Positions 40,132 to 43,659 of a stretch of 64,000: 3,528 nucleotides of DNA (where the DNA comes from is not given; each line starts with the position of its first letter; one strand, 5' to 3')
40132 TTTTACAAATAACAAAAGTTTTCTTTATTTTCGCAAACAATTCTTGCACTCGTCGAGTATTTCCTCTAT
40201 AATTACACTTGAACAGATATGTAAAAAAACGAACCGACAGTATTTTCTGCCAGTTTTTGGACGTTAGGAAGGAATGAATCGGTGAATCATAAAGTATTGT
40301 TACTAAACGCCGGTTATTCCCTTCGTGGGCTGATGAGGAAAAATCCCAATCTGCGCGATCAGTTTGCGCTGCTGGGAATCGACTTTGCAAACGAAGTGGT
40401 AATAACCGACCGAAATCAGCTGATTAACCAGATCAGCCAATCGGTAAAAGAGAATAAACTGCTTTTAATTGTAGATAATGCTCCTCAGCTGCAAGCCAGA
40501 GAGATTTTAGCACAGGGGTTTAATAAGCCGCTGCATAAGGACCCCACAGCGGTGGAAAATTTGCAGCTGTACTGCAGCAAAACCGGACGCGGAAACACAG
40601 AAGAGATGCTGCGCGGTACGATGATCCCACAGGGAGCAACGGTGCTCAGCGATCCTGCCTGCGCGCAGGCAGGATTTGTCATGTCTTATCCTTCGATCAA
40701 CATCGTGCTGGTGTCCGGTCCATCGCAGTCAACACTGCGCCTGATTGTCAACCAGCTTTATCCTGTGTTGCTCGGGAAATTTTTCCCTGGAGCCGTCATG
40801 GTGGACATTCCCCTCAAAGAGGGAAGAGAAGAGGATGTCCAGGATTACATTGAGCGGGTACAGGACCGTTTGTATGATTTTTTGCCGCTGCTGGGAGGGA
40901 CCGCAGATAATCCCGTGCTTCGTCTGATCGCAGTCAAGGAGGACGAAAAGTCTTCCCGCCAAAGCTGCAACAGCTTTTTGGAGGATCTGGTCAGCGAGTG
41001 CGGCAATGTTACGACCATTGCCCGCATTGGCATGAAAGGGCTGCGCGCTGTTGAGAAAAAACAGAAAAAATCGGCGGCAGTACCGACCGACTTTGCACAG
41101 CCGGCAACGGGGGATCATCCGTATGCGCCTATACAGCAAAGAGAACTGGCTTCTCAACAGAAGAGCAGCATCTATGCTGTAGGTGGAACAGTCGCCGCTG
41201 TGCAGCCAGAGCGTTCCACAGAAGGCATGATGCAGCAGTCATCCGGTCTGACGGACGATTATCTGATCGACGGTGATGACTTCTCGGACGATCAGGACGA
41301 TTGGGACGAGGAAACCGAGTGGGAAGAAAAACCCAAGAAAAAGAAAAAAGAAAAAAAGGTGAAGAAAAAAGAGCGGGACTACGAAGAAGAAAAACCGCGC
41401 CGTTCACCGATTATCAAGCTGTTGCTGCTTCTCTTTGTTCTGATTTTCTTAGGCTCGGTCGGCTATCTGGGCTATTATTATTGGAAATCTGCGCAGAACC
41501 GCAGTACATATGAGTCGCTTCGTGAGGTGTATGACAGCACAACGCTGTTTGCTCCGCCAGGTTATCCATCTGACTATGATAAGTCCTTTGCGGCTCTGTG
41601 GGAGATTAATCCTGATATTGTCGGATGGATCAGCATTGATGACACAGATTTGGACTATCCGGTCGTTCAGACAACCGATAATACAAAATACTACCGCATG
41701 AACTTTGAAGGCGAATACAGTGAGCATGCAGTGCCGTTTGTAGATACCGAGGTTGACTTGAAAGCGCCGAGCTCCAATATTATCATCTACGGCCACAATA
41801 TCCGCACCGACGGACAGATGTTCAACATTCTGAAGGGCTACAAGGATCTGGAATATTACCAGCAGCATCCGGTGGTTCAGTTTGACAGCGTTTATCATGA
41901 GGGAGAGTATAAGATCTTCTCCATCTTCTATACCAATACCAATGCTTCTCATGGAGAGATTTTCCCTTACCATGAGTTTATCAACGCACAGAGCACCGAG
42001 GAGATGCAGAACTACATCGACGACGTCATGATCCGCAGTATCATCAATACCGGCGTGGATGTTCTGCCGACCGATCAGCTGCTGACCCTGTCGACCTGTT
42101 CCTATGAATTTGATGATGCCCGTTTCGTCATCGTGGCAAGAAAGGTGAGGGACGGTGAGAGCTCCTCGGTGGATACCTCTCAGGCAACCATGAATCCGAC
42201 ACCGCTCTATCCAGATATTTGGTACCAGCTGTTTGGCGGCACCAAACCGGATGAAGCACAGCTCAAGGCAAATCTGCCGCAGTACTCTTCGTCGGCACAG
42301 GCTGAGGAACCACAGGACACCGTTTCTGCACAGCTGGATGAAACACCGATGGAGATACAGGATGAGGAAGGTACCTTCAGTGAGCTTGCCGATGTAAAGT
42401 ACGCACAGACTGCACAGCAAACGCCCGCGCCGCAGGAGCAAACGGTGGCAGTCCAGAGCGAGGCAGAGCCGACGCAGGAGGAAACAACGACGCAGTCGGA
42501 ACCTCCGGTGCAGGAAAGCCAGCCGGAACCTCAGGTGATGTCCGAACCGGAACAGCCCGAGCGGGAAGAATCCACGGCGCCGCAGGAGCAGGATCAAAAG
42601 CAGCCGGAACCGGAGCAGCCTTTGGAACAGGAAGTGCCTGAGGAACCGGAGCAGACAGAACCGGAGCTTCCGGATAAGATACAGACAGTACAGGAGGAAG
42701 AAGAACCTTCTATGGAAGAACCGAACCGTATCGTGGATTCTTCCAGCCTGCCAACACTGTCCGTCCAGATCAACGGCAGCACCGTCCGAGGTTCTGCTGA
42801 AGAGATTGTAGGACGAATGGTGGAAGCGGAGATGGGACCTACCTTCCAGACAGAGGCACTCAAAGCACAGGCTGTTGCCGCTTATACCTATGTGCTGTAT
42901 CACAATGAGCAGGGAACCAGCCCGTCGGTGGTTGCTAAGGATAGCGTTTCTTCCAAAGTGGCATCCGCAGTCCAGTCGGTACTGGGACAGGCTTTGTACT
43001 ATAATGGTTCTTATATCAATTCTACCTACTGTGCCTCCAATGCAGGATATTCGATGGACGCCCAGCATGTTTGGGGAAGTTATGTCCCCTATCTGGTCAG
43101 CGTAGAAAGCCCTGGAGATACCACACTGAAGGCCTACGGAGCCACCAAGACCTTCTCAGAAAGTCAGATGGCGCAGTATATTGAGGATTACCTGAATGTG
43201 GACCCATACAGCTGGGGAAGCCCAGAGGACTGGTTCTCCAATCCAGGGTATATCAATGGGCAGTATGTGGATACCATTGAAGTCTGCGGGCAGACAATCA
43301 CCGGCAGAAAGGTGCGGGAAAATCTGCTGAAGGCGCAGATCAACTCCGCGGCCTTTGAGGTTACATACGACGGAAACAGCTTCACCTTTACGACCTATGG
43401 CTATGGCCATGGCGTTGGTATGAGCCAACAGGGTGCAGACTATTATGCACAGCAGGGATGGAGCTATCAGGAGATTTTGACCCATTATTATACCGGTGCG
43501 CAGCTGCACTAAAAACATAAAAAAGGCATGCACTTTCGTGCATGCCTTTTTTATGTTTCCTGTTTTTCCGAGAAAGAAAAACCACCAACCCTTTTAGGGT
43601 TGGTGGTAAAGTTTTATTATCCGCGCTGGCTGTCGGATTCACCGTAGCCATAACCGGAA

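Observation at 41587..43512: Sortase-B domain fused through a ~195-aa P/E/Q-rich linker to a SpoIID lytic-transglycosylase domain, behind a vegetative-type promoter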

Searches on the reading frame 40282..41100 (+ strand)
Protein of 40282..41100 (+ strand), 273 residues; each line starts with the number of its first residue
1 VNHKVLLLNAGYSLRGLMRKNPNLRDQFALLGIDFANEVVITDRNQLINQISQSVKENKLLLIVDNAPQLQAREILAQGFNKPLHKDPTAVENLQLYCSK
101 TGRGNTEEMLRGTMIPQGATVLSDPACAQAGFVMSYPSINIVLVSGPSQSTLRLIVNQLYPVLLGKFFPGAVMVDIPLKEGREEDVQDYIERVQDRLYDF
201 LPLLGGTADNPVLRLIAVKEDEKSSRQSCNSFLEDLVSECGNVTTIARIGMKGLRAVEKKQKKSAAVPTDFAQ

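Call 40: search_solved_structures(query=window:40282-41100:+, max_evalue=1, show_alignments=1)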
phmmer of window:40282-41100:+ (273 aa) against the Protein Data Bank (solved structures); distinct sequences matched with E-value up to 1: 1.
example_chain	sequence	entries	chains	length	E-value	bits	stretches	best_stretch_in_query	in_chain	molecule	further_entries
6mr3_A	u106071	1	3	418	0.038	16.8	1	23-163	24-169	Putative competence-damage inducible protein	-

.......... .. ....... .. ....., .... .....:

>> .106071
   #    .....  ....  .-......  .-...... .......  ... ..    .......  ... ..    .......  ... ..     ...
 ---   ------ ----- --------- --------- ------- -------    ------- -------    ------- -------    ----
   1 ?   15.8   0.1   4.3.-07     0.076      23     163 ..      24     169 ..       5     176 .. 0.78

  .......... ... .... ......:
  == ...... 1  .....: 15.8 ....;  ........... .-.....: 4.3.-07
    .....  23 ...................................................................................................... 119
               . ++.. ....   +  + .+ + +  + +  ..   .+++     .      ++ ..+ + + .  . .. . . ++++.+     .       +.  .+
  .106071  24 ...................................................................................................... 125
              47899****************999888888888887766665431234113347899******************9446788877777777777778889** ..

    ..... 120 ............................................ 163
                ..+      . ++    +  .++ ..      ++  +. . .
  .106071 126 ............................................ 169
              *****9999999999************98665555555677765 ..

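Call 83: find_homologous_proteins(query=window:40282-41076:+, max_evalue=0.001)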
Query window:40282-41076:+ (265 aa): 18 proteins with E <= 0.001 among 787 candidates.
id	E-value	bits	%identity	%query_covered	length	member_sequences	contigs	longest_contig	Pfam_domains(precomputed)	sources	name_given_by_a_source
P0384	9.6e-139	479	83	98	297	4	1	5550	-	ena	-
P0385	2.0e-96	340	60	98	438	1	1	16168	PF14322.13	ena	-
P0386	2.9e-94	333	60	98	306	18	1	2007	-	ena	-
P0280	6.0e-91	323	58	95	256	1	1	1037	-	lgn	-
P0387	1.7e-90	321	58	97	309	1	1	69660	PF02780.26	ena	-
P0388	5.2e-86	306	56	100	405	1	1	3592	PF03471.23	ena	-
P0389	8.2e-85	302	56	97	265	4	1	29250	-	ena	-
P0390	2.2e-84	301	58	93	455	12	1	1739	-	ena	-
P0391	8.7e-83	296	55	93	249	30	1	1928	-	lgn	-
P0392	5.9e-77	277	58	83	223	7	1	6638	-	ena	-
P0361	2.7e-66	242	58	74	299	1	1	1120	-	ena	-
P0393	3.1e-66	242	56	79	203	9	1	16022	-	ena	-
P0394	1.7e-55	206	59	60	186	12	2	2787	-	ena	-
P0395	1.2e-53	200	59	62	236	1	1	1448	-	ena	-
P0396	9.3e-50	188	58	57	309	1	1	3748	-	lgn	-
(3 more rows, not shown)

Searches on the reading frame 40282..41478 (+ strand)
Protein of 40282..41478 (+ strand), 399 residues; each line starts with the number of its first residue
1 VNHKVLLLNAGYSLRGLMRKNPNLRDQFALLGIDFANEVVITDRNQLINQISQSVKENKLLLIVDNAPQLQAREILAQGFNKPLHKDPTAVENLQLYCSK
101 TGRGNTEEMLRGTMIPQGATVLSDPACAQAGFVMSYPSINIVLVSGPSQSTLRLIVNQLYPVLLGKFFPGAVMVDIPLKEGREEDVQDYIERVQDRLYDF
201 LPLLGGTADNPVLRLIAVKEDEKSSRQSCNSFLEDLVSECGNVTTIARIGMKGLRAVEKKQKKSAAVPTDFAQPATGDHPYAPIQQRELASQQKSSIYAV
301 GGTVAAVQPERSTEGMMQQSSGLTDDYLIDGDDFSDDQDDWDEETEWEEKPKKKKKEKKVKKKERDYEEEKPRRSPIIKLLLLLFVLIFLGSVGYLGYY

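Call 57: predict_structure(alignment_id=A3)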
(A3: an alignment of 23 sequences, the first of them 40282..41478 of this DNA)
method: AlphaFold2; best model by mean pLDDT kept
length: 399 residues; sequences in the alignment: 23
mean_pLDDT: 79.2   pTM: 0.67
mean pLDDT of the five models: 79.2, 78.5, 77.3, 76.5, 76.5
residues with pLDDT >= 90: 247; 70-90: 42; 50-70: 17; < 50: 93
segments of 3 or more residues with pLDDT < 50: 274-306, 310-312, 318-370
pLDDT, mean of each block of 10 residues (from residue 1): 93 92 91 93 95 95 93 96 96 94 89 95 94 96 94 94 95 95 95 84 90 95 97 96 94 94 67 46 35 41 44 49 37 39 45 44 37 72 94 88
secondary structure, 60 per line:
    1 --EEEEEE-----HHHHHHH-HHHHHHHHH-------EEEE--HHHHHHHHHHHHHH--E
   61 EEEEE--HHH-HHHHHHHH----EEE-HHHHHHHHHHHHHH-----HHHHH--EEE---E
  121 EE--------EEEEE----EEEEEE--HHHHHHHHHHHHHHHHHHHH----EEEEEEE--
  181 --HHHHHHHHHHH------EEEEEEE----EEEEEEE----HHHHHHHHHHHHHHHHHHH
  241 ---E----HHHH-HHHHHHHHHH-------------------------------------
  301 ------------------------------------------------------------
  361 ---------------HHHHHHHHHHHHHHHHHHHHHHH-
elements in order: E3-8 H14-20 H22-30 E38-41 H44-57 E60-65 H72-79 E84-86 H88-101 H107-111 E114-116 E120-122 E131-135 E140-145 H148-167 E172-178 H183-193 E200-206 E211-217 H222-240 H249-252 H254-263 H376-398

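Call 60: fold_search(model_id=the predicted structure, library=pdb)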
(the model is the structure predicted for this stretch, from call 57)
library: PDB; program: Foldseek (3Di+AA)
matches with E <= 10: 1308; with E <= 0.001: 9
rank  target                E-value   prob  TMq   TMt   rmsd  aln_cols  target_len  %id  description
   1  4cta_A                4.3e-12  1.00  0.30  0.30  12.0       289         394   12  Competence or damage-inducible protein CinA from Thermus thermophilus (released 2014-10-15)
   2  4ct8_A                5.5e-12  1.00  0.32  0.32  11.8       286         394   12  Competence or damage-inducible protein CinA from Thermus thermophilus (released 2014-10-15)
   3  4uux_A                7.8e-12  1.00  0.31  0.32  11.9       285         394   13  Competence or damage-inducible protein CinA from Thermus thermophilus (released 2014-10-15)
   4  4ct8_B                2.9e-11  1.00  0.32  0.33   8.9       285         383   13  Competence or damage-inducible protein CinA from Thermus thermophilus (released 2014-10-15)
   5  3kbq_B                5.0e-07  1.00  0.31  0.67   5.1       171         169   15  The crystal structure of the protein CinA with unknown function from Thermoplasma acidophilum (released 2009-12-15)
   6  8ron_B                2.4e-06  1.00  0.29  0.25  13.5       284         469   11  Crystal structure of human FAD synthase, isoform 2 (released 2024-04-10)
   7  8ron_A                6.9e-06  1.00  0.30  0.27  12.8       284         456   11  Crystal structure of human FAD synthase, isoform 2 (released 2024-04-10)
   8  3kbq_A                1.2e-05  1.00  0.30  0.67   5.4       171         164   15  The crystal structure of the protein CinA with unknown function from Thermoplasma acidophilum (released 2009-12-15)
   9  8ron_D                1.4e-05  1.00  0.28  0.25  12.4       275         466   14  Crystal structure of human FAD synthase, isoform 2 (released 2024-04-10)
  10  3rfq_C                3.9e-03  0.99  0.24  0.50   7.1       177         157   11  Crystal structure of Pterin-4-alpha-carbinolamine dehydratase MoaB2 from Mycobacterium marinum (released 2011-05-04)
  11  1uz5                  4.4e-03  0.84  0.22  0.23   9.6       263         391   12  The Crystal Structure of molybdopterin biosynthesis moea protein from Pyrococcus horikosii (released 2004-03-10)
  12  8bvf_B                5.0e-03  0.94  0.26  0.26   8.6       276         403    9  MoeA2 from Corynebacterium glutamicum in complex with FtsZ-CTD (released 2023-02-22)
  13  3tcr_A                6.7e-03  1.00  0.26  0.56   5.6       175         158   15  Crystal structure of a molybdopterin biosynthesis protein from Mycobacterium abscessus (released 2011-08-24)
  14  4lhb_C                1.1e-02  0.96  0.23  0.47   6.2       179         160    7  Crystal structure of tungsten cofactor synthesizing protein MoaB from Pyrococcus furiosus (released 2013-08-14)
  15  2g4r_C                1.3e-02  0.99  0.25  0.59   5.7       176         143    9  anomalous substructure of MogA (released 2007-02-20)
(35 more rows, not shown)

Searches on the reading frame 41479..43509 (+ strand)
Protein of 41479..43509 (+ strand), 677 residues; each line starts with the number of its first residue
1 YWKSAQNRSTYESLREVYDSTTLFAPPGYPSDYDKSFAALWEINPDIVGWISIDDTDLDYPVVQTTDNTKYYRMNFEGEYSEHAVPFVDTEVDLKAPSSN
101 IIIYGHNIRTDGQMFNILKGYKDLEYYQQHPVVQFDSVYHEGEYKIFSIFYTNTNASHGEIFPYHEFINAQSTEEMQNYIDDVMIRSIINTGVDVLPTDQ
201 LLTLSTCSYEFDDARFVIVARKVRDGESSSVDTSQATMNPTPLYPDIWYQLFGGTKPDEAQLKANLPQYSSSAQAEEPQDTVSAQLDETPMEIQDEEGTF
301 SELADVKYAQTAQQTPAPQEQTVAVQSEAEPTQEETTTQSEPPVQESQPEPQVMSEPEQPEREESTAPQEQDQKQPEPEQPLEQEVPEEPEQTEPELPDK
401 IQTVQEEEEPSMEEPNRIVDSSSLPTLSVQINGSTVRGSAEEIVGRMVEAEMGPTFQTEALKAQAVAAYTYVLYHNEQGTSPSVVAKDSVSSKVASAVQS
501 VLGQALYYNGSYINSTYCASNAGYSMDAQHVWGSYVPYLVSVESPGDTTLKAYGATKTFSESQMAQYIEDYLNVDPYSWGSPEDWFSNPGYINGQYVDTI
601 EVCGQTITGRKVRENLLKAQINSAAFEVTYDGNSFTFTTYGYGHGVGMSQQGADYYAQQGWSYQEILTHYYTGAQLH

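Call 49: predict_structure(alignment_id=A2)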
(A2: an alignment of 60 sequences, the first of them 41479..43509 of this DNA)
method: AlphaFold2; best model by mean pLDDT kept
length: 677 residues; sequences in the alignment: 60
mean_pLDDT: 71.2   pTM: 0.45
mean pLDDT of the five models: 71.2, 69.9, 68.4, 68.0, 65.8
residues with pLDDT >= 90: 318; 70-90: 85; 50-70: 53; < 50: 221
segments of 3 or more residues with pLDDT < 50: 1-23, 33-50, 62-84, 107-112, 270-315, 317-330, 332-341, 343-350, 352-356, 358-377, 379-417
pLDDT, mean of each block of 10 residues (from residue 1): 33 39 47 48 45 51 46 42 49 61 58 67 93 78 93 82 79 92 95 93 75 80 95 93 85 86 79 38 31 26 27 30 29 27 36 38 31 34 33 31 31 47 87 96 98 97 98 98 96 98 97 96 92 92 92 91 98 97 97 91 96 95 94 96 91 97 98 97
secondary structure, 60 per line:
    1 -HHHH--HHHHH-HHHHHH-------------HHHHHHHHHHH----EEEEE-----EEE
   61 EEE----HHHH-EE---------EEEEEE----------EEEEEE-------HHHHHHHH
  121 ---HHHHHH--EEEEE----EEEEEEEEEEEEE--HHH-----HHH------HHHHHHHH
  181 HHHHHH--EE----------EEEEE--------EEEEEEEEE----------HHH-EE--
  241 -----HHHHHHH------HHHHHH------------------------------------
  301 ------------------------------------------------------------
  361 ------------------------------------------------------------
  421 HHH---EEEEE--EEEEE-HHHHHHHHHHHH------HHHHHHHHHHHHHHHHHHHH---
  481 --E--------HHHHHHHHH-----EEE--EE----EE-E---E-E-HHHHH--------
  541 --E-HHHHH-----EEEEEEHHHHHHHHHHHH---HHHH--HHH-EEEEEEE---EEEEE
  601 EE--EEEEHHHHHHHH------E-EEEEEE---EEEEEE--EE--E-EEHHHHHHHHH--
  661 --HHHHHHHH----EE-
elements in order (helices of 4 or more, strands of 3 or more residues): H2-5 H8-12 H14-19 H33-43 E48-52 E58-63 H68-71 E84-89 E100-105 H113-120 H124-129 E132-136 E141-153 H173-186 E201-205 E214-222 H246-252 H259-264 E427-431 E434-438 H440-451 H458-477 H492-500 E506-508 H528-532 H545-549 E555-560 H561-572 H576-579 E586-592 E596-602 E605-608 H609-616 E625-630 E634-639 H650-658 H663-670

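Call 53: fold_search(model_id=the predicted structure, library=pdb)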
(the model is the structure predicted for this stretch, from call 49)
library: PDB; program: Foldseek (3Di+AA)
matches with E <= 10: 201; with E <= 0.001: 22
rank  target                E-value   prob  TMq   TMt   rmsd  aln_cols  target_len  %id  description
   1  5i1t_A                1.6e-21  1.00  0.35  0.80   2.4       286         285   29  2.6 Angstrom Resolution Crystal Structure of Stage II Sporulation Protein D (SpoIID) from Clostridium difficile in Com (released 2016-05-25)
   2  4rwr_A                2.9e-18  1.00  0.31  0.76   4.3       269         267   30  2.1 Angstrom Crystal Structure of Stage II Sporulation Protein D from Bacillus anthracis (released 2014-12-17)
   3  4rwr_B                6.6e-18  1.00  0.31  0.76   4.2       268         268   30  2.1 Angstrom Crystal Structure of Stage II Sporulation Protein D from Bacillus anthracis (released 2014-12-17)
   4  4lfd_A                1.8e-12  1.00  0.19  0.54  12.7       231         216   30  Staphylococcus aureus sortase B-substrate complex (released 2014-02-12)
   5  1qx6                  7.5e-12  1.00  0.20  0.55  12.2       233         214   30  Crystal structure of Sortase B complexed with E-64 (released 2004-04-06)
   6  1qwz                  1.2e-11  1.00  0.19  0.50  12.9       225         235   29  Crystal structure of Sortase B from S. aureus complexed with MTSET (released 2004-04-06)
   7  1ng5_A                1.6e-11  1.00  0.19  0.54  13.1       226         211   29  2.0 A crystal structure of Staphylococcus aureus Sortase B (released 2003-09-23)
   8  2oqw                  5.2e-11  1.00  0.19  0.55  12.2       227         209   28  The crystal structure of sortase B from B.anthracis in complex with AAEK1 (released 2007-06-19)
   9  1ng5_B                1.6e-10  1.00  0.18  0.53  12.1       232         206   30  2.0 A crystal structure of Staphylococcus aureus Sortase B (released 2003-09-23)
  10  4ux7_A                1.9e-10  1.00  0.18  0.55  11.2       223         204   27  Structure of a Clostridium difficile sortase (released 2015-04-01)
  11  2oqz                  4.1e-10  1.00  0.19  0.54  11.7       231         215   28  The crystal structure of sortase B from B.anthracis in complex with AAEK2 (released 2007-06-19)
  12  5jcv                  4.8e-10  1.00  0.19  0.65   9.8       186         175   32  Sortase B from Listeria monocytogenes. (released 2016-04-27)
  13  1rz2                  4.8e-10  1.00  0.19  0.54  11.7       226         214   29  1.6A crystal structure of the protein BA4783/Q81L49 (similar to sortase B) from Bacillus anthracis. (released 2004-07-06)
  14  5yfk                  8.8e-10  1.00  0.20  0.55  11.8       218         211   28  X-ray structure of a mutant form C232S of Clostridium perfringens sortase B (released 2017-10-18)
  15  5b23_A                2.4e-09  1.00  0.19  0.62   9.9       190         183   33  X-ray Structure of Clostridium Perfringens Sortase B (released 2016-12-28)
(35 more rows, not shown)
